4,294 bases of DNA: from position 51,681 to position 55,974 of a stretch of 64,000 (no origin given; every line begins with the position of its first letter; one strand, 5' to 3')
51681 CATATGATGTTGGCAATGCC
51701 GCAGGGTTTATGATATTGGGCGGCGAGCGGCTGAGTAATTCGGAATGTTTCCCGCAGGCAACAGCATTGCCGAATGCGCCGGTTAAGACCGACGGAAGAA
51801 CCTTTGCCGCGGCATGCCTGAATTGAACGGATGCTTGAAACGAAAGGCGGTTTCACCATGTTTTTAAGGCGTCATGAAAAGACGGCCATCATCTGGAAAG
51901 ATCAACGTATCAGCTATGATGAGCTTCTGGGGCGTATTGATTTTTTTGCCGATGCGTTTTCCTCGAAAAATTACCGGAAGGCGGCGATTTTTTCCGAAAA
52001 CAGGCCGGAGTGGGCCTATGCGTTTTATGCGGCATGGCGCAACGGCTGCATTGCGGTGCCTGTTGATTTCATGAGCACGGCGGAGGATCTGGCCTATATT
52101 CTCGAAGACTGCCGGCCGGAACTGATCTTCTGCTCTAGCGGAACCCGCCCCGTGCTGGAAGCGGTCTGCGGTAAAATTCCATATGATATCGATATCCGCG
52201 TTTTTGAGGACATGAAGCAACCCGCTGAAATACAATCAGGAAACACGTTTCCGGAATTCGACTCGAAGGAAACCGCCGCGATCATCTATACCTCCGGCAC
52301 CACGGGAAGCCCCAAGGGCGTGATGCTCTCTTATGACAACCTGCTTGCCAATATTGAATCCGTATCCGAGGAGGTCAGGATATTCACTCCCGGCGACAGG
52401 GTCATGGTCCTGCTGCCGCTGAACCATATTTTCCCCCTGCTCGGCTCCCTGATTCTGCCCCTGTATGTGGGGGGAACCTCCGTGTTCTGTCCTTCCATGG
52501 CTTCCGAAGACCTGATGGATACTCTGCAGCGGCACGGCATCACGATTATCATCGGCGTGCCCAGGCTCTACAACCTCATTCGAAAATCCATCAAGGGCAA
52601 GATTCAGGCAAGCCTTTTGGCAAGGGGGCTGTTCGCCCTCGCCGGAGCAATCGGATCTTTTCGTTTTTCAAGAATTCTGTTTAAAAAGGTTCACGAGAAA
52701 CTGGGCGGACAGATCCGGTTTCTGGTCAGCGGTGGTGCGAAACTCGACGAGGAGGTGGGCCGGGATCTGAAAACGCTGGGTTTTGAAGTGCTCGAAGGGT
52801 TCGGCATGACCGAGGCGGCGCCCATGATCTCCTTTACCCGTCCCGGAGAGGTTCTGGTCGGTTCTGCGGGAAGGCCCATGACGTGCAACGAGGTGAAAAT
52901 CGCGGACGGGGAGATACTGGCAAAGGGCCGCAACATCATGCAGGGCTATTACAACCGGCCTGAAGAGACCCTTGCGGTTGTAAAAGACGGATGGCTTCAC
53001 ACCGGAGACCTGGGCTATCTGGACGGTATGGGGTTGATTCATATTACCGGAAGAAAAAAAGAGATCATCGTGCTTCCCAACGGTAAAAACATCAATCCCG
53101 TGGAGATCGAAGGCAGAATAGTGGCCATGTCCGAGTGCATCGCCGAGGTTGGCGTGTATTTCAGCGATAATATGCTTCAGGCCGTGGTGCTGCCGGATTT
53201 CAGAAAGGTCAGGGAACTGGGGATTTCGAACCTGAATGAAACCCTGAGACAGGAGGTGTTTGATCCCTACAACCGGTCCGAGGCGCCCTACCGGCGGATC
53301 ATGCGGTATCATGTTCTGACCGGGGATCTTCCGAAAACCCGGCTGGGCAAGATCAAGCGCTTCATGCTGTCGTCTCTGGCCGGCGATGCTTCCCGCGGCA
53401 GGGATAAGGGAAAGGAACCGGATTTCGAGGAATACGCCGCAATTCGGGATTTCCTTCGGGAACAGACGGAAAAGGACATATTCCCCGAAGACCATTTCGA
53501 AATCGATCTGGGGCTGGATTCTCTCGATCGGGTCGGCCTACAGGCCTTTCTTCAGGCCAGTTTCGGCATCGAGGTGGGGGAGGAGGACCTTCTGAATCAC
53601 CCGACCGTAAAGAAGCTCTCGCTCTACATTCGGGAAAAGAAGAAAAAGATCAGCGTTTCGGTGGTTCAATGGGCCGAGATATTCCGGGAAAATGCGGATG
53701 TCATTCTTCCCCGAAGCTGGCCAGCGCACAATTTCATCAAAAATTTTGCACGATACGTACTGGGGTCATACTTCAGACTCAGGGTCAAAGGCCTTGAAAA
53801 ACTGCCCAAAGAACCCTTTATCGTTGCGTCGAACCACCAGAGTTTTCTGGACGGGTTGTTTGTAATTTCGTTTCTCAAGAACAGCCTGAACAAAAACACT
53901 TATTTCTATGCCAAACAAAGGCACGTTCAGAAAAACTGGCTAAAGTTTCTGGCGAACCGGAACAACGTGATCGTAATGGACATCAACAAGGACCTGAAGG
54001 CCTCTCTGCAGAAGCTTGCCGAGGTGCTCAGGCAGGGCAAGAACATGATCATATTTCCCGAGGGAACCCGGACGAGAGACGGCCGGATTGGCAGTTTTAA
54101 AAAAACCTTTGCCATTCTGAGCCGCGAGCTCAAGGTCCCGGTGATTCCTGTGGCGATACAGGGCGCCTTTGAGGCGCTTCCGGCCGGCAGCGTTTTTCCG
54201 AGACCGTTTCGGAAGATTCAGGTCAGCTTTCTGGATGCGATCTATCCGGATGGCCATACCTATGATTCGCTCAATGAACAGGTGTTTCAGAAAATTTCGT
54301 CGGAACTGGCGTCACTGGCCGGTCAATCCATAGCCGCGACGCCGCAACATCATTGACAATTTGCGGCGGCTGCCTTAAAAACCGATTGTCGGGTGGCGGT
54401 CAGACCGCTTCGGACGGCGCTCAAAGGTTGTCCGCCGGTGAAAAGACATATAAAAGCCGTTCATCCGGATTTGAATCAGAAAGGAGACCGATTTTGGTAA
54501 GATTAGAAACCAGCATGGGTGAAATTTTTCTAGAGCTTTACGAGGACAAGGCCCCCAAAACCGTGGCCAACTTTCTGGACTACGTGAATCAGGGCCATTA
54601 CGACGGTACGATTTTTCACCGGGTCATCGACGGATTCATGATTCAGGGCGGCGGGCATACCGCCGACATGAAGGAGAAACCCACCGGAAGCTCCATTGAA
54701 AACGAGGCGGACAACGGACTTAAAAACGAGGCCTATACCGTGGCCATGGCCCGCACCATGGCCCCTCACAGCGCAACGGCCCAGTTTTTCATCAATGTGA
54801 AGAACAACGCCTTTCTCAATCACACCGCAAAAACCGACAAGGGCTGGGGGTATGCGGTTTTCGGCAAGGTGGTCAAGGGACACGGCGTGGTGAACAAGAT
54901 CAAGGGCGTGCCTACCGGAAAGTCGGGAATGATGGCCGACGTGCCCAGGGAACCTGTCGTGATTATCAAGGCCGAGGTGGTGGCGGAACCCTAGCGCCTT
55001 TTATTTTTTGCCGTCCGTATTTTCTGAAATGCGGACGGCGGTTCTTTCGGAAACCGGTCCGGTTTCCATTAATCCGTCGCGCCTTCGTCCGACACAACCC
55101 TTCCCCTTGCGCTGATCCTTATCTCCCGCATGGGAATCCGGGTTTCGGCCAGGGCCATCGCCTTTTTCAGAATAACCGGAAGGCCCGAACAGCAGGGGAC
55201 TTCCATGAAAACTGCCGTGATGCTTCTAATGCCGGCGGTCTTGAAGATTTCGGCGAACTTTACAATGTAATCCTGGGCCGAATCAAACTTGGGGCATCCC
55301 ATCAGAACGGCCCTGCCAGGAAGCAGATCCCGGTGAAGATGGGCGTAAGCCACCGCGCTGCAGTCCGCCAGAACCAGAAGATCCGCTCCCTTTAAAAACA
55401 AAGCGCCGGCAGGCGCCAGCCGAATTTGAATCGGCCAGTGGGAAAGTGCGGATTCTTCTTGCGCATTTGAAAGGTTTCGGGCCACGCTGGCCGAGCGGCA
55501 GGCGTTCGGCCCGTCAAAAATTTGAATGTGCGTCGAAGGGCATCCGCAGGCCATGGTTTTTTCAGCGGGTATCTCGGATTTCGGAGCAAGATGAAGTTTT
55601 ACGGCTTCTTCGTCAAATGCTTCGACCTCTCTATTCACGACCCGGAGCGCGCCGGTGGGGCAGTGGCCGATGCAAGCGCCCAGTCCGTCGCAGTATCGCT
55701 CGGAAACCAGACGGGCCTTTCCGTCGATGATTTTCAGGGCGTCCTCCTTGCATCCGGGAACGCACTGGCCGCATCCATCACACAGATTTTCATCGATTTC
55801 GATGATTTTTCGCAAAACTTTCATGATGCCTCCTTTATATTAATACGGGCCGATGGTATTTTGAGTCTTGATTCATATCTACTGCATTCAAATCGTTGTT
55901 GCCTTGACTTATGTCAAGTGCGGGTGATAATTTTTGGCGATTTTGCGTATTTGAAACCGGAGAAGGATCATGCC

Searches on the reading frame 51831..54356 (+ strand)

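Call 13: search_protein_families(library=pfam, proteins=[window:51831-54356:+])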
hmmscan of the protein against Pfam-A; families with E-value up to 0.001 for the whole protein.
window:51831-54356:+ (841 aa): 4 families
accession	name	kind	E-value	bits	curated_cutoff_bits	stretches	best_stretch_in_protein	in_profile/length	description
PF00501.34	AMP-binding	-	2.7e-75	254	29.9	1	13-374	7-384/384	AMP-binding enzyme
PF01553.26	Acyltransferase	-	6.3e-28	97.7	23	1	649-776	1-131/132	Acyltransferase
PF00550.31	PP-binding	-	3.5e-09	37.2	20.8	1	538-600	7-67/67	Phosphopantetheine attachment site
PF23562.2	AMP-binding_C_3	-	0.00034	21.4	20.8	1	411-510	2-105/124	AMP-binding enzyme C-terminal domain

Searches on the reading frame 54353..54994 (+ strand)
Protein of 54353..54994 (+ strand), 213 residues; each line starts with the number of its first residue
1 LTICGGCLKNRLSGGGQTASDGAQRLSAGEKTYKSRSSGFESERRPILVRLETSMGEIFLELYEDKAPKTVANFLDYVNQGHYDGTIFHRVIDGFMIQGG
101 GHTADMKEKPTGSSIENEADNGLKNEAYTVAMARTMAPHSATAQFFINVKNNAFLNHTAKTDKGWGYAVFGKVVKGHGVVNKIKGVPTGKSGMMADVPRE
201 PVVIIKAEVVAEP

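Call 81: search_protein_families(library=pfam, proteins=[window:54353-54994:+], max_evalue=0.00001)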
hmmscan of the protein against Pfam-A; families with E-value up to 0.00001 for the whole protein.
window:54353-54994:+ (213 aa): 1 family
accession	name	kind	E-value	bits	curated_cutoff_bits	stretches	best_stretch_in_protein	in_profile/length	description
PF00160.26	Pro_isomerase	-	6.9e-47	160.1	21.7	1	49-209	2-159/159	Cyclophilin type peptidyl-prolyl cis-trans isomerase/CLD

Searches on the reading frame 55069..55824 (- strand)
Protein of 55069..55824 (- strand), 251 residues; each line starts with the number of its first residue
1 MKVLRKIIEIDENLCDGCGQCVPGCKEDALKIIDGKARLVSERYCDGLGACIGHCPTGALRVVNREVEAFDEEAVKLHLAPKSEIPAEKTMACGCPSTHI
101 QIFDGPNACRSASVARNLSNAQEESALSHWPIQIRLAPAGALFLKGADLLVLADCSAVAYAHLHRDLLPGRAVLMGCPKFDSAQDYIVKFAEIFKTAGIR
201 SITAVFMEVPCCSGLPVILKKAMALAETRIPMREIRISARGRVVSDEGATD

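Call 81: search_protein_families(library=pfam, proteins=[window:55069-55824:-], max_evalue=0.00001)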
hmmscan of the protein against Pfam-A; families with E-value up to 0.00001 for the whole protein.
window:55069-55824:- (251 aa): 5 families
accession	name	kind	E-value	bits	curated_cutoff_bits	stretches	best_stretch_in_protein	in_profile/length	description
PF00037.32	Fer4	-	2e-10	40.4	21.1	0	8-31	1-24/24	4Fe-4S binding domain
PF12837.12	Fer4_6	-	3.9e-08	33.3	25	1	7-30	1-24/24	4Fe-4S binding domain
PF12838.12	Fer4_7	-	1.4e-06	29.1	27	1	15-59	2-52/52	4Fe-4S dicluster domain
PF13237.11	Fer4_10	-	1.6e-06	28.4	25.5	1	8-56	2-53/53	4Fe-4S dicluster domain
PF14697.11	Fer4_21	-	3.9e-06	27.3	35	0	9-60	2-57/59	4Fe-4S dicluster domain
